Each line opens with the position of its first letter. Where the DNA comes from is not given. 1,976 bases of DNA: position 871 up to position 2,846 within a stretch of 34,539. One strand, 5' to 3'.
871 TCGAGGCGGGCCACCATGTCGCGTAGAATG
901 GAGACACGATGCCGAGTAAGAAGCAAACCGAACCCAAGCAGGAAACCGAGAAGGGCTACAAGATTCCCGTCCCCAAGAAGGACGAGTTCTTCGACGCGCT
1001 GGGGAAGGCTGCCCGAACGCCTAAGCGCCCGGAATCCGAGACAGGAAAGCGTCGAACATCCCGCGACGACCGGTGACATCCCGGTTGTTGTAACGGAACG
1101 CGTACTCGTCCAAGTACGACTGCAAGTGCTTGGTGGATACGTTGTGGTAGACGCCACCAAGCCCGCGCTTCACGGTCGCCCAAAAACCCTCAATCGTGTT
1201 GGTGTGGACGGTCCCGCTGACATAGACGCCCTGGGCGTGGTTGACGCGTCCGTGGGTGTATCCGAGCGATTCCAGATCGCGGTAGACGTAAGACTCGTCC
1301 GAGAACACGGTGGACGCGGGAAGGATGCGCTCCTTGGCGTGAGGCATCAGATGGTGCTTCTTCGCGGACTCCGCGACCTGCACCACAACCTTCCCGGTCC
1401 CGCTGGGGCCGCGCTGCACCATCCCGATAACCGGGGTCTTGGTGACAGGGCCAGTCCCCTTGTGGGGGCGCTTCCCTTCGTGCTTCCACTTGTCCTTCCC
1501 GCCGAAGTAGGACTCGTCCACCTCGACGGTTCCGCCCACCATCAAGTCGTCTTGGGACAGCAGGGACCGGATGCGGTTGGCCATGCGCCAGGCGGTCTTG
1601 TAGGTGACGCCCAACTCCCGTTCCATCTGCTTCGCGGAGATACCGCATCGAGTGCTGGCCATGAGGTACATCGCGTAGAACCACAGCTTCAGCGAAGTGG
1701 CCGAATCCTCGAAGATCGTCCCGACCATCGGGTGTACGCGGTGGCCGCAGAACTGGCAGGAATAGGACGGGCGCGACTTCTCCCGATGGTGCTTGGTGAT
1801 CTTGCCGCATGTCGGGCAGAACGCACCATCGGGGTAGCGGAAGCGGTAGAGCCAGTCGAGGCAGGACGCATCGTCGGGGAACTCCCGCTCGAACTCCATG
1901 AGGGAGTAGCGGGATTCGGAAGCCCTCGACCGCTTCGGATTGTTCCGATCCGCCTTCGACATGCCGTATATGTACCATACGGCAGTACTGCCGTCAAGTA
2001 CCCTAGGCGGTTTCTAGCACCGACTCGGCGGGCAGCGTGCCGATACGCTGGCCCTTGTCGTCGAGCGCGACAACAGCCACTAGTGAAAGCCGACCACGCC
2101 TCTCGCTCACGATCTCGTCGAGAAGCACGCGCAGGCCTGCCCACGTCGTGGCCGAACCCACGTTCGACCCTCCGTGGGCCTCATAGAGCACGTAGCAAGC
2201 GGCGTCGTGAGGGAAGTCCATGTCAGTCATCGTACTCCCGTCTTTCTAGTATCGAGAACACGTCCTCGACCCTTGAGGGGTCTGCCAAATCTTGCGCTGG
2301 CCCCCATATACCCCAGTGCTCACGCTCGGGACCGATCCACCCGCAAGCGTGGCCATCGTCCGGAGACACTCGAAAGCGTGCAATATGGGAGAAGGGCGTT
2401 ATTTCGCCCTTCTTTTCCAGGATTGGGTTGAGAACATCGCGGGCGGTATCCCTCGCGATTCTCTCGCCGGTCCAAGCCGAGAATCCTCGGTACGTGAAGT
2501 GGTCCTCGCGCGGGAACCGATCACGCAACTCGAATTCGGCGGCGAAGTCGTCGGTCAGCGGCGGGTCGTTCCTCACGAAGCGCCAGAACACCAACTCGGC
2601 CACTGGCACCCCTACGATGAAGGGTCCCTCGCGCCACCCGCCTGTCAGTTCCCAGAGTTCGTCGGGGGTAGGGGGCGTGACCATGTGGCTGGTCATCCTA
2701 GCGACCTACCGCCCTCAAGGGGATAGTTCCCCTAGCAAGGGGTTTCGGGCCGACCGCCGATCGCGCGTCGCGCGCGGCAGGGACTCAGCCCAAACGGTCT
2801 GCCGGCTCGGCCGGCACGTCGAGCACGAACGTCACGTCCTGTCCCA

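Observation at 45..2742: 2.7-kb IS1595-family element with perfect 27-bp TIRs carrying extra genes, inserted just downstream of the rplT-trmH operon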

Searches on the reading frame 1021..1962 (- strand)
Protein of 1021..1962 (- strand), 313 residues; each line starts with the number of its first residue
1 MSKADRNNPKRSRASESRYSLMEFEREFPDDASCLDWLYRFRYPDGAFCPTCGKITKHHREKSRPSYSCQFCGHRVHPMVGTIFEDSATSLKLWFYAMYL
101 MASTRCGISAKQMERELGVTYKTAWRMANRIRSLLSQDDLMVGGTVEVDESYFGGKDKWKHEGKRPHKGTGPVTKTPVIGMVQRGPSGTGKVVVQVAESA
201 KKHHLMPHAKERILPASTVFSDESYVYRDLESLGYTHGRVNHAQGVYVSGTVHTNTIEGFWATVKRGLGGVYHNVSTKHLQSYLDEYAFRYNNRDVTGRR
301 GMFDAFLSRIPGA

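Call 4: search_protein_families(library=pfam, proteins=[window:1021-1962:-], max_evalue=1)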
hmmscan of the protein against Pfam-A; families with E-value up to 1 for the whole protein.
window:1021-1962:- (313 aa): 9 families
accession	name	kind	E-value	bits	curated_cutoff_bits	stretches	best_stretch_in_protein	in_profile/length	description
PF12762.13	DDE_Tnp_IS1595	-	1.8e-41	142.1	27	1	142-292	2-153/153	ISXO2-like transposase domain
PF12760.12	Zn_ribbon_IS1595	-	1.5e-07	31.7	25.4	1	29-74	1-45/46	Transposase zinc-ribbon domain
PF00130.28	C1_1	-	0.0041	17.4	26.5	1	42-77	7-39/53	Phorbol esters/diacylglycerol binding domain (C1 domain)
PF14354.12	Lar_restr_allev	-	0.039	14.6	28.6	1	49-77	6-34/58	Restriction alleviation protein Lar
PF09723.15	Zn_ribbon_8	-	0.075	13.5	34.4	0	67-86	6-24/41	Zinc ribbon domain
PF14353.12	CpXC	-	0.1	13.1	25.4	1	65-116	36-86/121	CpXC protein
PF16534.11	ULD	-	0.18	12.4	27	1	191-247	18-71/109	Ubiquitin-like oligomerisation domain of SATB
PF24458.1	DUF7573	-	0.24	11.8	30.2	0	43-56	7-21/39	Domain of unknown function (DUF7573)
PF09526.16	DUF2387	-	0.28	11.7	25.9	1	42-74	4-38/72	Probable metal-binding protein (DUF2387)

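Call 5: search_protein_families(library=ncbifam, proteins=[window:1021-1962:-], max_evalue=1)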
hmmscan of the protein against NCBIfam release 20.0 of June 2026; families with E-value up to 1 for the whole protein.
window:1021-1962:- (313 aa): 4 families
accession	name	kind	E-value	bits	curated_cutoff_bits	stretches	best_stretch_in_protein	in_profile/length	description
NF033547.1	transpos_IS1595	equivalog_domain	1.1e-60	205.1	75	1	87-294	2-215/215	IS1595 family transposase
NF034186.3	PRK14891.1-1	equivalog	0.089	12.7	73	1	67-85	2-20/51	50S ribosomal protein L24e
NF047807.1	LIC10920_lipo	equivalog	0.14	11.4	210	1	236-281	93-138/217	LIC10920 family plasminogen-binding lipoprotein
NF011481.0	PRK14890.1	equivalog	0.17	11.9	61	1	48-75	29-59/61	putative Zn-ribbon RNA-binding protein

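Call 21: find_related_loci(query=window:1021-1962:-, collection=genome_contigs, flank=5000)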
Query window:1021-1962:- (313 aa) in genome_contigs; peptide patterns used: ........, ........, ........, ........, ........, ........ (x = any residue, [..] = any of these).
600 stretches matched a pattern (row limit reached: there are more); 598 encode a relative of the query (tblastn E <= 1e-3); the best 80 are kept; 80 distinct loci.
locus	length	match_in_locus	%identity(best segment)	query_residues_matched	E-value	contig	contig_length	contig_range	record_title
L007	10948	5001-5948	63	1-309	8e-129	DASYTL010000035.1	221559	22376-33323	MAG TPA_asm: Candidatus Limnocylindria bacterium isolate SMAG_U4566 k141_2856176, whole genome shotgun sequence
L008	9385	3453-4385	60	1-313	3e-128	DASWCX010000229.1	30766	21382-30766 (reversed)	MAG TPA_asm: Actinomycetota bacterium isolate SMAG_U2720 k141_167187, whole genome shotgun sequence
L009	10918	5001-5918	61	1-310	7e-127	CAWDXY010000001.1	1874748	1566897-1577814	MAG: uncultured delta proteobacterium isolate MFD01248.bin.1.21 genome assembly, contig: contig_13844, whole genome shot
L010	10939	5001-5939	61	1-313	8e-122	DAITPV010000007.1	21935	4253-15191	MAG TPA_asm: Actinomycetota bacterium isolate CTOTU39255 NODE_175_length_21935_cov_7.820110, whole genome shotgun sequen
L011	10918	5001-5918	61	3-310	3e-125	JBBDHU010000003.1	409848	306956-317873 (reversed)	MAG: Actinomycetota bacterium isolate LejiaA_64_29 Lejia_A_19_length_409848_cov_17, whole genome shotgun sequence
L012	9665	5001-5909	60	1-313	8e-120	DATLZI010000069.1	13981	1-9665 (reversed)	MAG TPA_asm: bacterium isolate SMAG_U13294 k141_47275, whole genome shotgun sequence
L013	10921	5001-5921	59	1-310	1e-119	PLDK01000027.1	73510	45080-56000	MAG: Deltaproteobacteria bacterium isolate palsa_1114 73.20111000_P2D.7_contig_906, whole genome shotgun sequence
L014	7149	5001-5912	54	1-310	6e-107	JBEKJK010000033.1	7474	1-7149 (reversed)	MAG: Acidimicrobiales bacterium isolate SPRUCE 321 SPRUCE_321_33, whole genome shotgun sequence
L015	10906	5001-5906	61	1-310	9e-122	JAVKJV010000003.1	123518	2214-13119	MAG: Candidatus Fervidifonticultor quartus isolate JZ-4_201709_bins_106 JZ-4_201709_bins_106_scaffold_3, whole genome sh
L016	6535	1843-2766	54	1-304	6e-104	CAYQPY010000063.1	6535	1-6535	MAG TPA_asm: uncultured Dehalococcoidales bacterium isolate binchicken_co116_408 genome assembly, contig: NODE_14291_len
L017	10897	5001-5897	55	10-310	2e-103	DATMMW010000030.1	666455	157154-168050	MAG TPA_asm: Candidatus Dormiibacterota bacterium isolate SMAG_U12834 k141_2700974, whole genome shotgun sequence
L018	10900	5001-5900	53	9-310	4e-103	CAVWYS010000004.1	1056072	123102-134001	MAG: uncultured Acidobacteriaceae bacterium isolate MFD09286.bin.1.62 genome assembly, contig: contig_30691, whole genom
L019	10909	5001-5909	53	4-309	2e-102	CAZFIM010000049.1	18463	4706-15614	MAG TPA_asm: uncultured Dehalococcoidales bacterium isolate binchicken_co27_241 genome assembly, contig: NODE_5314_lengt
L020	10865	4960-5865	53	8-310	4e-102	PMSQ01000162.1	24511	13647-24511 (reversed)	MAG: Acidobacteriaceae bacterium isolate palsa_122 73.20110700_P1M.4_contig_2960, whole genome shotgun sequence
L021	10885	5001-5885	56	1-294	5e-102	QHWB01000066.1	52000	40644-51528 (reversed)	MAG: Acidobacteria bacterium isolate gp6 AA54 14_1009_05_20cm_scaffold_143_curated, whole genome shotgun sequence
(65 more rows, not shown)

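Call 86: find_related_loci(query=window:1021-1962:-, collection=viral_contigs, flank=4000)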
Query window:1021-1962:- (313 aa) in viral_contigs; peptide patterns used: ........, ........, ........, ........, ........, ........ (x = any residue, [..] = any of these).
207 stretches matched a pattern; 199 encode a relative of the query (tblastn E <= 1e-3); the best 80 are kept; 80 distinct loci.
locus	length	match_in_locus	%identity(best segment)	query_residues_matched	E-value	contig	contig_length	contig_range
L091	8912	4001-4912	62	6-313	3e-127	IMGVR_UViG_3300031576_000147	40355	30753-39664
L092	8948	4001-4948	59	1-313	1e-120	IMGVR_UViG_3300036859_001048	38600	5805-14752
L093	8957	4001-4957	53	1-309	1e-101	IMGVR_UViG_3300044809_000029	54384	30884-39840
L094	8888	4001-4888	50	10-311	2e-98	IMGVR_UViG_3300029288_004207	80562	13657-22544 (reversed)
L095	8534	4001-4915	54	5-309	1e-96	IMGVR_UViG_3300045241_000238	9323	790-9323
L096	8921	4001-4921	52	1-309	2e-96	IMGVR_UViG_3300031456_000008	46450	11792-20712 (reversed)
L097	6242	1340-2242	51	1-304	3e-96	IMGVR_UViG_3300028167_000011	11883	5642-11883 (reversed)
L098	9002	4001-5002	46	1-310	3e-92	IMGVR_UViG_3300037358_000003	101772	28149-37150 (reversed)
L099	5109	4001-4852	47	17-310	2e-91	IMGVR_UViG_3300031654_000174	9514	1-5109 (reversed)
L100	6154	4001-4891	47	2-310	2e-91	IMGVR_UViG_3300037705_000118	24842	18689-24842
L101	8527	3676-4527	48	17-310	5e-91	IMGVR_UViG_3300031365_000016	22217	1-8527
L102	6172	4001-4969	49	1-313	2e-90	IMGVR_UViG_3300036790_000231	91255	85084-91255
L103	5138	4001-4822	50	13-294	6e-90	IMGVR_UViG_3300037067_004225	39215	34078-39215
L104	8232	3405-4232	48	12-294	4e-89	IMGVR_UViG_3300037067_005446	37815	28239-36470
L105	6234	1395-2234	47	18-310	1e-88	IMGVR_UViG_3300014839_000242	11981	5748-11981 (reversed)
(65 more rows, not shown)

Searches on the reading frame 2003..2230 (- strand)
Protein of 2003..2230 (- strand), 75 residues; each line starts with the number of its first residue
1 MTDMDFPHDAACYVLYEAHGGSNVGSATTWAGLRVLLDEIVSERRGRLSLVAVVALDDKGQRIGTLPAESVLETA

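Call 4: search_protein_families(library=pfam, proteins=[window:2003-2230:-], max_evalue=1)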
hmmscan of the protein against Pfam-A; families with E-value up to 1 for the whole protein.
window:2003-2230:- (75 aa): 1 family
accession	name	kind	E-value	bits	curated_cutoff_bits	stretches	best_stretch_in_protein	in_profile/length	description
PF00627.37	UBA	-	0.077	13.3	22.4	1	1-30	9-36/37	UBA/TS-N domain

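Call 5: search_protein_families(library=ncbifam, proteins=[window:2003-2230:-], max_evalue=1)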
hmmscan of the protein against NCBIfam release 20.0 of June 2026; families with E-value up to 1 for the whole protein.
window:2003-2230:- (75 aa): 0 families

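Call 7: search_protein_families(library=padloc, proteins=[window:2003-2230:-], max_evalue=1)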
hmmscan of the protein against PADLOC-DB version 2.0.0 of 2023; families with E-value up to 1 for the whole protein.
window:2003-2230:- (75 aa): 0 families

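Call 8: search_protein_families(library=phrogs, proteins=[window:2003-2230:-], max_evalue=1)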
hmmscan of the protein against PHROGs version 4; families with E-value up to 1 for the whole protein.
window:2003-2230:- (75 aa): 1 family
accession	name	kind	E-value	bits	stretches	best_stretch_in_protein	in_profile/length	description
phrog_28161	-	unknown function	0.0075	16.4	1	15-61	203-248/315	-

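Call 17: find_homologous_proteins(query=window:2003-2230:-)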
Query window:2003-2230:- (75 aa): 3 proteins with E <= 0.001 among 11 candidates.
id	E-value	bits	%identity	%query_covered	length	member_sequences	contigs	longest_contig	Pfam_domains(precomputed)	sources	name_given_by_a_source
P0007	2.0e-39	150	100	96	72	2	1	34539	-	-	-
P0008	5.8e-25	104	75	100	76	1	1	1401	-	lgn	-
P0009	8.6e-23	97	69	100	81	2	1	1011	-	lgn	-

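Call 20: find_encoding_contigs(protein=P0009, flank=10000)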
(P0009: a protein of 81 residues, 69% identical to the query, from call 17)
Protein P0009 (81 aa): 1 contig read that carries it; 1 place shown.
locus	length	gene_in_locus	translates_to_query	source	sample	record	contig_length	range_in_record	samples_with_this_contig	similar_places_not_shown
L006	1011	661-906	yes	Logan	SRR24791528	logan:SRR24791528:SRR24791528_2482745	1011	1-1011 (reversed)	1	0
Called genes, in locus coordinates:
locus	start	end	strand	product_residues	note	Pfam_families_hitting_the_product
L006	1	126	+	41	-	?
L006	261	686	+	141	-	-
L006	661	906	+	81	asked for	-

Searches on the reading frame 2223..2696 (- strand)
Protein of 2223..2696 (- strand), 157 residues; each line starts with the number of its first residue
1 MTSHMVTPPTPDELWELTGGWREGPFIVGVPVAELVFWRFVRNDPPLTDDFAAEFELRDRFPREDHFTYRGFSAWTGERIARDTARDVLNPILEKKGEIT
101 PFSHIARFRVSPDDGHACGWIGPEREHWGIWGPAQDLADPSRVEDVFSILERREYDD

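Call 4: search_protein_families(library=pfam, proteins=[window:2223-2696:-], max_evalue=1)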
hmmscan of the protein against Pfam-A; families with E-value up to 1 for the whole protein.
window:2223-2696:- (157 aa): 0 families

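Call 5: search_protein_families(library=ncbifam, proteins=[window:2223-2696:-], max_evalue=1)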
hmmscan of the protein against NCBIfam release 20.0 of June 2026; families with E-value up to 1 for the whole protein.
window:2223-2696:- (157 aa): 0 families

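Call 7: search_protein_families(library=padloc, proteins=[window:2223-2696:-], max_evalue=1)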
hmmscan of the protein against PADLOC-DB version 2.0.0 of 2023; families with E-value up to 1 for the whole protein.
window:2223-2696:- (157 aa): 0 families

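Call 8: search_protein_families(library=phrogs, proteins=[window:2223-2696:-], max_evalue=1)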
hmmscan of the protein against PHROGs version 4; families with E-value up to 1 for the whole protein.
window:2223-2696:- (157 aa): 0 families

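Call 16: find_homologous_proteins(query=window:2223-2696:-)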
Query window:2223-2696:- (157 aa): 3 proteins with E <= 0.001 among 40 candidates.
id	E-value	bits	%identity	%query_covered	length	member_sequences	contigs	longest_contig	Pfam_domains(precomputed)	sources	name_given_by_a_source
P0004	3.3e-102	358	100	97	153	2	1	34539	-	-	-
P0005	6.6e-40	155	59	78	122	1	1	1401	-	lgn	-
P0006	1.5e-37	147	64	68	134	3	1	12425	-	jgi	jgi:hypothetical protein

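Call 18: find_encoding_contigs(protein=P0006, flank=10000)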
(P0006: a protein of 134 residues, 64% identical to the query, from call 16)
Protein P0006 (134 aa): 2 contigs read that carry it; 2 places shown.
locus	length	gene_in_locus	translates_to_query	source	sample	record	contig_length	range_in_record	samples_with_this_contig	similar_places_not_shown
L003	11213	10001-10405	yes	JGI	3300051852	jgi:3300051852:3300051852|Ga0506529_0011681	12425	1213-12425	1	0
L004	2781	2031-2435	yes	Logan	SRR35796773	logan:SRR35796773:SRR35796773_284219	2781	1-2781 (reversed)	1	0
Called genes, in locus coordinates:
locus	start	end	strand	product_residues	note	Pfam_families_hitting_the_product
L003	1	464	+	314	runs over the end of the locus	PF00106:adh_short (faint), PF01073:3Beta_HSD, PF01370:Epimerase, PF02719:Polysacc_synt_2, PF04321:RmlD_sub_bind, PF13460:NAD_binding_10, PF16363:GDP_Man_Dehyd, PF07993:NAD_binding_4 (weak)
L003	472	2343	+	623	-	PF13522:GATase_6, PF12481:DUF3700 (weak), PF13537:GATase_7, PF00733:Asn_synthase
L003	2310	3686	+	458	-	PF13440:Polysacc_synt_3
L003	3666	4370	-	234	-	PF13489:Methyltransf_23, PF13847:Methyltransf_31 (weak), PF08241:Methyltransf_11, PF08242:Methyltransf_12, PF13649:Methyltransf_25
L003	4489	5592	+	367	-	PF13439:Glyco_transf_4, PF13579:Glyco_trans_4_4, PF20706:GT4-conflict, PF00534:Glycos_transf_1, PF13692:Glyco_trans_1_4, PF13524:Glyco_trans_1_2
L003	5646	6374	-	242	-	-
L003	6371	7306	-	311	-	PF13489:Methyltransf_23, PF06325:PrmA (weak), PF08003:Methyltransf_9, PF08241:Methyltransf_11, PF08242:Methyltransf_12, PF13649:Methyltransf_25, PF13847:Methyltransf_31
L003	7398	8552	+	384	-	PF13439:Glyco_transf_4, PF13579:Glyco_trans_4_4, PF20706:GT4-conflict, PF00534:Glycos_transf_1, PF13692:Glyco_trans_1_4, PF13524:Glyco_trans_1_2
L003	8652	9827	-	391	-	PF02720:DUF222, PF01844:HNH (weak)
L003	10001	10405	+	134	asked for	-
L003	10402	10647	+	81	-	-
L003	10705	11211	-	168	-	?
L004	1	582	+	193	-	?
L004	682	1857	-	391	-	PF02720:DUF222, PF01844:HNH (weak)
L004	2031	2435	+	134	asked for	-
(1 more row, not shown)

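Call 19: find_encoding_contigs(protein=P0005, flank=10000)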
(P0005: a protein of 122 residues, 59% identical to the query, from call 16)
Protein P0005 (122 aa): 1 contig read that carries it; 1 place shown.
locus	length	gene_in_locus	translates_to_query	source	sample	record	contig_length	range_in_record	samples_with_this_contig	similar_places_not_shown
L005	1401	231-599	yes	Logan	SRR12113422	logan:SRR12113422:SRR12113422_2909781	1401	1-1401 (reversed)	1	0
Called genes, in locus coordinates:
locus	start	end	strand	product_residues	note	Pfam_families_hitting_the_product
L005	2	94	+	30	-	?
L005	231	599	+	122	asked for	-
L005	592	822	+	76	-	-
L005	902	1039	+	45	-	-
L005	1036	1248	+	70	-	-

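Call 68: predict_structure(alignment_id=A3)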
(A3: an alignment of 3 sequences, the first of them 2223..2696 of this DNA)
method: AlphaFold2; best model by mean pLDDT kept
length: 157 residues; sequences in the alignment: 3
mean_pLDDT: 34.3   pTM: 0.26
mean pLDDT of the five models: 34.3, 33.5, 33.3, 32.9, 31.8
residues with pLDDT >= 90: 0; 70-90: 0; 50-70: 1; < 50: 156
segments of 3 or more residues with pLDDT < 50: 1-93, 95-157
pLDDT, mean of each block of 10 residues (from residue 1): 32 40 28 31 34 29 26 31 47 46 37 42 40 35 25 22
secondary structure, 60 per line:
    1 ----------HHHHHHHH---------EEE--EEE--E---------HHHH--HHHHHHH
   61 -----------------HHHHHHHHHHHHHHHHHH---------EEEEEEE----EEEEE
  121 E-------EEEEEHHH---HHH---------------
elements in order: H11-18 E28-30 E33-35 H48-51 H54-60 H78-95 E105-111 E116-121 E129-133

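Call 71: search_solved_structures(query=A3, max_evalue=10, show_alignments=1)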
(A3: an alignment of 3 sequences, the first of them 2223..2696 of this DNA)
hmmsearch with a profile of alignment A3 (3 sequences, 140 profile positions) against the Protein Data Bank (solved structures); distinct sequences matched with E-value up to 10: 1.
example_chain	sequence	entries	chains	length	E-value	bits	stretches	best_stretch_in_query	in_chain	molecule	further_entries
6zzm_A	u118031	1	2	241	0.67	13.2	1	58-108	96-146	Dihydrolipoamide acetyltransferase component of pyruvate dehydrogenase complex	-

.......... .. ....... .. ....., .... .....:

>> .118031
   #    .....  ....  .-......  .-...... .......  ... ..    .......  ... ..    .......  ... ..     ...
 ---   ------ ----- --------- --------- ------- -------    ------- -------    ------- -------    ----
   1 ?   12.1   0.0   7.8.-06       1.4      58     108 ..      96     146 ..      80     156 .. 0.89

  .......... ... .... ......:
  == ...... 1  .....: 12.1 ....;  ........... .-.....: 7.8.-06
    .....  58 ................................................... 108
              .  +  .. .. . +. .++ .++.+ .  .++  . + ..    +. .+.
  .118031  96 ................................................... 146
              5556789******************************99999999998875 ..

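Call 84: find_related_loci(query=A3, collection=viral_contigs, flank=4000)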
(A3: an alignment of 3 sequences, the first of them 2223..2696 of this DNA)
Query A3 (157 aa) in viral_contigs; peptide patterns used: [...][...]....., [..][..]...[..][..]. (x = any residue, [..] = any of these).
48 stretches matched a pattern, but none encodes a relative of the query by tblastn (E <= 1e-3).
